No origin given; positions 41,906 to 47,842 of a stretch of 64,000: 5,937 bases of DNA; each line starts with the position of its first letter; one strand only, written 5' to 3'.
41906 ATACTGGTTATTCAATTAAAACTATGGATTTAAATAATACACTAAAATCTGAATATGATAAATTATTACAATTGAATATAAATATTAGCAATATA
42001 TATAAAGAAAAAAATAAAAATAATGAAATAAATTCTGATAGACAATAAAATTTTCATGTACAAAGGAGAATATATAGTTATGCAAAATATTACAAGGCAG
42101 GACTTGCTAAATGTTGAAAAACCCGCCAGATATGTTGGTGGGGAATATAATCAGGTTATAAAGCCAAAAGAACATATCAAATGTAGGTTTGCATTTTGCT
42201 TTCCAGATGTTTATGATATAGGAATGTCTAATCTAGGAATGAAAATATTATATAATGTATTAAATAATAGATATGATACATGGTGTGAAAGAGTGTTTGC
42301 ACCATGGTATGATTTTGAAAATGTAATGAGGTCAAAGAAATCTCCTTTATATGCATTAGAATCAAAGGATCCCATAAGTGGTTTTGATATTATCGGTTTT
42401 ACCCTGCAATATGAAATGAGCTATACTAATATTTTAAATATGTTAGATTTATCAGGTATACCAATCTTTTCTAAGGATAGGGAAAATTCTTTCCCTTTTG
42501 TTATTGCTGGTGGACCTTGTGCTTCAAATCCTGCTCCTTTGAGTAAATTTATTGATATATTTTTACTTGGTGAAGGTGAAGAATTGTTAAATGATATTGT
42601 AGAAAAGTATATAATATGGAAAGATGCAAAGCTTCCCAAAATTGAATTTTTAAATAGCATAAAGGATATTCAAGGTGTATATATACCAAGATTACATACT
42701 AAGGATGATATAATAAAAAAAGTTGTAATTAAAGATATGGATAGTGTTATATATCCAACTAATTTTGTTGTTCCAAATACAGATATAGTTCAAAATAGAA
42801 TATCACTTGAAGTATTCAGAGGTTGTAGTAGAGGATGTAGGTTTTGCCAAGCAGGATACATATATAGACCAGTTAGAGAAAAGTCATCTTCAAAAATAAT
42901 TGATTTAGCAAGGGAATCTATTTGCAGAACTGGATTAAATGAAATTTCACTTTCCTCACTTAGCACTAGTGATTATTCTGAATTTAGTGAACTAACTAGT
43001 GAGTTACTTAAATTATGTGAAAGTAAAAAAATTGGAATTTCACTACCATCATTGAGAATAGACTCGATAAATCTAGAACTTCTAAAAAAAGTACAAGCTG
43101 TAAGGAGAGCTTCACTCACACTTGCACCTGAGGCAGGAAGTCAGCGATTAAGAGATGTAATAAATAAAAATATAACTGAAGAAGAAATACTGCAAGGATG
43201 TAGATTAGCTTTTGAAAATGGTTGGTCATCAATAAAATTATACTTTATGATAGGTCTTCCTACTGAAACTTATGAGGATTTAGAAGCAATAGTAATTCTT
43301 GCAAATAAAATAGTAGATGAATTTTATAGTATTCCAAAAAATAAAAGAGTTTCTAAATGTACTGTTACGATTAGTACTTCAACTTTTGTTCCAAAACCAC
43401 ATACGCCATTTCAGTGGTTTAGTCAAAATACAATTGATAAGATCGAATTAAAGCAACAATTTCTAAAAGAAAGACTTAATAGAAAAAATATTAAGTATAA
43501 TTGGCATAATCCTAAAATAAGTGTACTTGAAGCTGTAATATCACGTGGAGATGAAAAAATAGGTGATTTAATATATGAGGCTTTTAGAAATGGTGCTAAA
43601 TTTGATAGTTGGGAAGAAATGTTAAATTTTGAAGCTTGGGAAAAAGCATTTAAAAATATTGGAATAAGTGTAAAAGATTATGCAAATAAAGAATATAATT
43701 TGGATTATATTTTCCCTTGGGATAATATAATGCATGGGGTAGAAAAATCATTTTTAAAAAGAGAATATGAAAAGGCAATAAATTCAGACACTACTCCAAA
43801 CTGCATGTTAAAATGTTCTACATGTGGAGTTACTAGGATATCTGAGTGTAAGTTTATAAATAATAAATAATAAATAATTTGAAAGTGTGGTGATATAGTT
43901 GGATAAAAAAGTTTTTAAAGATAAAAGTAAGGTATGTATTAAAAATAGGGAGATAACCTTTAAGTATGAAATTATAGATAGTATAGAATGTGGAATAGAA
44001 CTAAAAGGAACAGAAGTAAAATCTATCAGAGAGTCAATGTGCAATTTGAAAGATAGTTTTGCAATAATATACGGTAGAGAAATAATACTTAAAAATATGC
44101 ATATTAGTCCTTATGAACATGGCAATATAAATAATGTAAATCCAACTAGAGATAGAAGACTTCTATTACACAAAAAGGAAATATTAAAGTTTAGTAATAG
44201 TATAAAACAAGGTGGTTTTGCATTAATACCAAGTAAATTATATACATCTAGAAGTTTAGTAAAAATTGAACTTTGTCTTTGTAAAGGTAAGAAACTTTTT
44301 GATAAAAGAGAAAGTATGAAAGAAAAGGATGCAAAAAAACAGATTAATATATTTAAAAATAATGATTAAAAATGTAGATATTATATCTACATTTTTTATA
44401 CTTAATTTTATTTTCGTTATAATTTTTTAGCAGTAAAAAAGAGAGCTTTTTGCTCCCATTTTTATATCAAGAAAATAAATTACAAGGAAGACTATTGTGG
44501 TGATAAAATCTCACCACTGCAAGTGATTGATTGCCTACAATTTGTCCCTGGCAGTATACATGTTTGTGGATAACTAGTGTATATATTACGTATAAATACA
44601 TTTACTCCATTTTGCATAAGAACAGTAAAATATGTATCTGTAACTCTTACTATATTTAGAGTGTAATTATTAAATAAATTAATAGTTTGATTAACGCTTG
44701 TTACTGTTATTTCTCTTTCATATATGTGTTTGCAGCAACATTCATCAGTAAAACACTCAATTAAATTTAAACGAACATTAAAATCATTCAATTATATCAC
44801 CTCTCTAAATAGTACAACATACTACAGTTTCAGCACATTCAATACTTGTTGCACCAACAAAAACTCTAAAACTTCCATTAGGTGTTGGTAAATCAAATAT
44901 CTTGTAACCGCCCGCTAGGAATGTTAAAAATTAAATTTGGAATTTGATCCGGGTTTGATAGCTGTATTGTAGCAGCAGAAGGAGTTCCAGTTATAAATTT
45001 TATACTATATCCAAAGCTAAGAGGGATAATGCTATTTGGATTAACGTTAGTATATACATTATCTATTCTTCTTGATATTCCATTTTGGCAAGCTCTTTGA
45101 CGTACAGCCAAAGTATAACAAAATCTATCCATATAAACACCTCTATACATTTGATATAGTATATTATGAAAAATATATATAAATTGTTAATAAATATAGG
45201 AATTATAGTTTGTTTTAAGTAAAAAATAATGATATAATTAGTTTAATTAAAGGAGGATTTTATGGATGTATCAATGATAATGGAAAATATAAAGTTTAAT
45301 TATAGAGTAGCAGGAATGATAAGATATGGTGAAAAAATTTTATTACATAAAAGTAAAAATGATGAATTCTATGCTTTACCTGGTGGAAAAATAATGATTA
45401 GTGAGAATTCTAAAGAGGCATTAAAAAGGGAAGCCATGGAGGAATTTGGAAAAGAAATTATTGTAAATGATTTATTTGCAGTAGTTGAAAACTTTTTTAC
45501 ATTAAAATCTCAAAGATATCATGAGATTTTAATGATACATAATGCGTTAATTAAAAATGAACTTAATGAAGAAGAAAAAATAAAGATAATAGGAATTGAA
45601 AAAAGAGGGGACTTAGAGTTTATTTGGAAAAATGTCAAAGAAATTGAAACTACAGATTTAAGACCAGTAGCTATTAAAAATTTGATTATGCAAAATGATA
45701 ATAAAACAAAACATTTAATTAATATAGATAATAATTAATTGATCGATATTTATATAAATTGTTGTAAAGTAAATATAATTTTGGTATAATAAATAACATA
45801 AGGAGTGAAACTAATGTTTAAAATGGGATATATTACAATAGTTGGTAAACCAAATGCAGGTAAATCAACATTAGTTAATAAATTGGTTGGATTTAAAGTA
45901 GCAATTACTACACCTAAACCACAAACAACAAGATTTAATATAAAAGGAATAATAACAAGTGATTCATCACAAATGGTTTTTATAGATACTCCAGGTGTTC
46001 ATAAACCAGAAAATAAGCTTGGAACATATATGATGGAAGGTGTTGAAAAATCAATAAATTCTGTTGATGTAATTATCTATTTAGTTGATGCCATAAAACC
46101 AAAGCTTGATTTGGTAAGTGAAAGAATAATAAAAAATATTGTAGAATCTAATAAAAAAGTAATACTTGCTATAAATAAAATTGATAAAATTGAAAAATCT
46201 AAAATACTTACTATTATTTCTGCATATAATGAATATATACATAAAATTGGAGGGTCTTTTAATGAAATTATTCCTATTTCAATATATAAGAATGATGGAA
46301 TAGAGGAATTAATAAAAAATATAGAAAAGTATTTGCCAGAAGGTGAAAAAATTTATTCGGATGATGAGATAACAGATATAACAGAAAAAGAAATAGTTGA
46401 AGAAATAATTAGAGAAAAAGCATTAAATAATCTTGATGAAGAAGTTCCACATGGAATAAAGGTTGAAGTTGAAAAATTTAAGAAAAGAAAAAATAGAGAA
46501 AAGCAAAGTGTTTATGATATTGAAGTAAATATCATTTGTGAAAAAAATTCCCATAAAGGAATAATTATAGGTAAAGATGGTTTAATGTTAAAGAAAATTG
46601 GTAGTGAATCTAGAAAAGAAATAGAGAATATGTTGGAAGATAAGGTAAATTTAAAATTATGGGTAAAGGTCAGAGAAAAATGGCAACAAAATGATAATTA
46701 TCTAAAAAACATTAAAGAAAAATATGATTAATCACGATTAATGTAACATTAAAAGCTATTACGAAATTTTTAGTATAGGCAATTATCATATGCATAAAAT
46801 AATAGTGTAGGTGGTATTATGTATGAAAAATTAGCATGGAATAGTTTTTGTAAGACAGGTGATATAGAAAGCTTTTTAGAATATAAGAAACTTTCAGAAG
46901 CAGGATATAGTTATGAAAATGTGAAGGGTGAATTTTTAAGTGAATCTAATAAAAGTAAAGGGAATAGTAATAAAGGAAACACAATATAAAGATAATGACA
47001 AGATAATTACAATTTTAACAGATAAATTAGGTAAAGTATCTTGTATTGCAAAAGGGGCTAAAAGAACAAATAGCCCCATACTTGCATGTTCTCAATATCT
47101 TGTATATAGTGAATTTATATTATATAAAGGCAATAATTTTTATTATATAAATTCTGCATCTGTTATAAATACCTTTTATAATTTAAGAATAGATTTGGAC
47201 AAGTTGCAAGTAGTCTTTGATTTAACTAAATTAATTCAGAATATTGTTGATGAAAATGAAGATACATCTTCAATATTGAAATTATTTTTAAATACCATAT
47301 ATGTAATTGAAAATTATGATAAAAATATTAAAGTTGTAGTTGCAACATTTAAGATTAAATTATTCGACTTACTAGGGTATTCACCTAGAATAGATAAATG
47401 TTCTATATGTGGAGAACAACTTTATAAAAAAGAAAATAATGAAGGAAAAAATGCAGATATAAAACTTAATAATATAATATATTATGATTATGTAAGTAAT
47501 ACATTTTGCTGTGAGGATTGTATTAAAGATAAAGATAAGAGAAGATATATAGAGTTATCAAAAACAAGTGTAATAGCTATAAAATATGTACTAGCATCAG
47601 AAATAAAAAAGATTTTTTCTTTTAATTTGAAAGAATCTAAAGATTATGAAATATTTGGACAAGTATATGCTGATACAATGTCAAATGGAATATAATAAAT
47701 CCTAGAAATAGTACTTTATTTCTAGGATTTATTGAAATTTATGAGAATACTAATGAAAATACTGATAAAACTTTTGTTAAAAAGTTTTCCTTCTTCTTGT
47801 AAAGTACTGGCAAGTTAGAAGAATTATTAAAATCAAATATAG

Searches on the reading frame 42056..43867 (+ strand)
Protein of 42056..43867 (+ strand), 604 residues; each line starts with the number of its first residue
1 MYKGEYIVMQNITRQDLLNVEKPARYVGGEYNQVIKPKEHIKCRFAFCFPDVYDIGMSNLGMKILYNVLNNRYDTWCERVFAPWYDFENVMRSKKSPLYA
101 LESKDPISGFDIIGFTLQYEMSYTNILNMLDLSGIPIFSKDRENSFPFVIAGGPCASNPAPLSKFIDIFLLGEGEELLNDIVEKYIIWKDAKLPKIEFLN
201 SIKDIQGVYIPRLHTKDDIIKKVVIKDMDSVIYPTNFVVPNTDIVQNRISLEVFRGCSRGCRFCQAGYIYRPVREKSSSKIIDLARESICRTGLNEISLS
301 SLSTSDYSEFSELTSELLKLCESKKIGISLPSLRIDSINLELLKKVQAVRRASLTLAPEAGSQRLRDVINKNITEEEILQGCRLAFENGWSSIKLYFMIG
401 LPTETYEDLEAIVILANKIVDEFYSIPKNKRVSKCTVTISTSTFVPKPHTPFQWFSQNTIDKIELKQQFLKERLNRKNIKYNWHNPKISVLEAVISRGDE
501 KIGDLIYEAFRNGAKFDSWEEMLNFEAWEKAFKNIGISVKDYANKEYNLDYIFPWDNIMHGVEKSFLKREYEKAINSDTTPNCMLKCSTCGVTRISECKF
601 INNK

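Call 57: search_protein_families(library=pfam, proteins=[window:42056-43867:+], max_evalue=0.00001)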
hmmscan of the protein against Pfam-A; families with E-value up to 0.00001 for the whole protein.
window:42056-43867:+ (604 aa): 2 families
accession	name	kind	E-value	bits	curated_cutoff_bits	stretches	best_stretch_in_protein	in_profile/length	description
PF19864.5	Radical_SAM_N2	-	3.4e-63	212.1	29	1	61-211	1-151/151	Radical SAM proteins, N-terminal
PF04055.27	Radical_SAM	-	2e-24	87.1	29.5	1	252-413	2-163/166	Radical SAM superfamily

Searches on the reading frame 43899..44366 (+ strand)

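Call 57: search_protein_families(library=pfam, proteins=[window:43899-44366:+], max_evalue=0.00001)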
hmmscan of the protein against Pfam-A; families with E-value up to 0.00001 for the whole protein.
window:43899-44366:+ (156 aa): 1 family
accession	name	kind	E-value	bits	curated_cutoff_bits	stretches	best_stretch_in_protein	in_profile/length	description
PF01668.23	SmpB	-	2e-52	177.4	27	1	14-150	2-138/143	SmpB protein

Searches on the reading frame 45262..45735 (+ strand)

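Call 57: search_protein_families(library=pfam, proteins=[window:45262-45735:+], max_evalue=0.00001)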
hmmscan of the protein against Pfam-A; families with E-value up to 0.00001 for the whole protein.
window:45262-45735:+ (158 aa): 1 family
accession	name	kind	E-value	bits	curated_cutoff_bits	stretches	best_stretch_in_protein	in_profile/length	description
PF00293.34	NUDIX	-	4.8e-08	33.5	21.1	1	16-129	5-119/134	NUDIX domain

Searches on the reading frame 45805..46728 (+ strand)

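Call 57: search_protein_families(library=pfam, proteins=[window:45805-46728:+], max_evalue=0.00001)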
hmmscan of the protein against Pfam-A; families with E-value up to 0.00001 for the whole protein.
window:45805-46728:+ (308 aa): 6 families
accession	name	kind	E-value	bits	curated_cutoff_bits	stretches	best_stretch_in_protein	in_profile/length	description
PF01926.29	MMR_HSR1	-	3.8e-24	85.4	21.9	1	10-125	2-113/113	50S ribosome-binding GTPase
PF07650.23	KH_2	-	4.6e-16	58.9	22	1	213-294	1-78/78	KH domain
PF02421.24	FeoB_N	-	1e-13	51.6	27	1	10-173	3-156/156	Ferrous iron transport protein B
PF00009.33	GTP_EFTU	-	7.1e-13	49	26.5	1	52-178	66-187/188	Elongation factor Tu GTP binding domain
PF00350.29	Dynamin_N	-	6.3e-11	43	27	0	51-125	97-167/168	Dynamin family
PF10662.15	PduV-EutP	-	4e-06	27.1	21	0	7-174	1-142/143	Ethanolamine utilisation - propanediol utilisation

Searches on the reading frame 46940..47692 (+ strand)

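Call 57: search_protein_families(library=pfam, proteins=[window:46940-47692:+], max_evalue=0.00001)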
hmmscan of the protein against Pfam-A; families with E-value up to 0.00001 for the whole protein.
window:46940-47692:+ (251 aa): 2 families
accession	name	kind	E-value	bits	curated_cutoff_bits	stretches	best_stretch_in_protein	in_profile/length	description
PF11967.14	RecO_N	-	1.8e-22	79.6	27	1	1-79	1-80/80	Recombination protein O N terminal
PF02565.21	RecO_C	-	1.9e-11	44.4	22.1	1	85-233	3-132/157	Recombination protein O C terminal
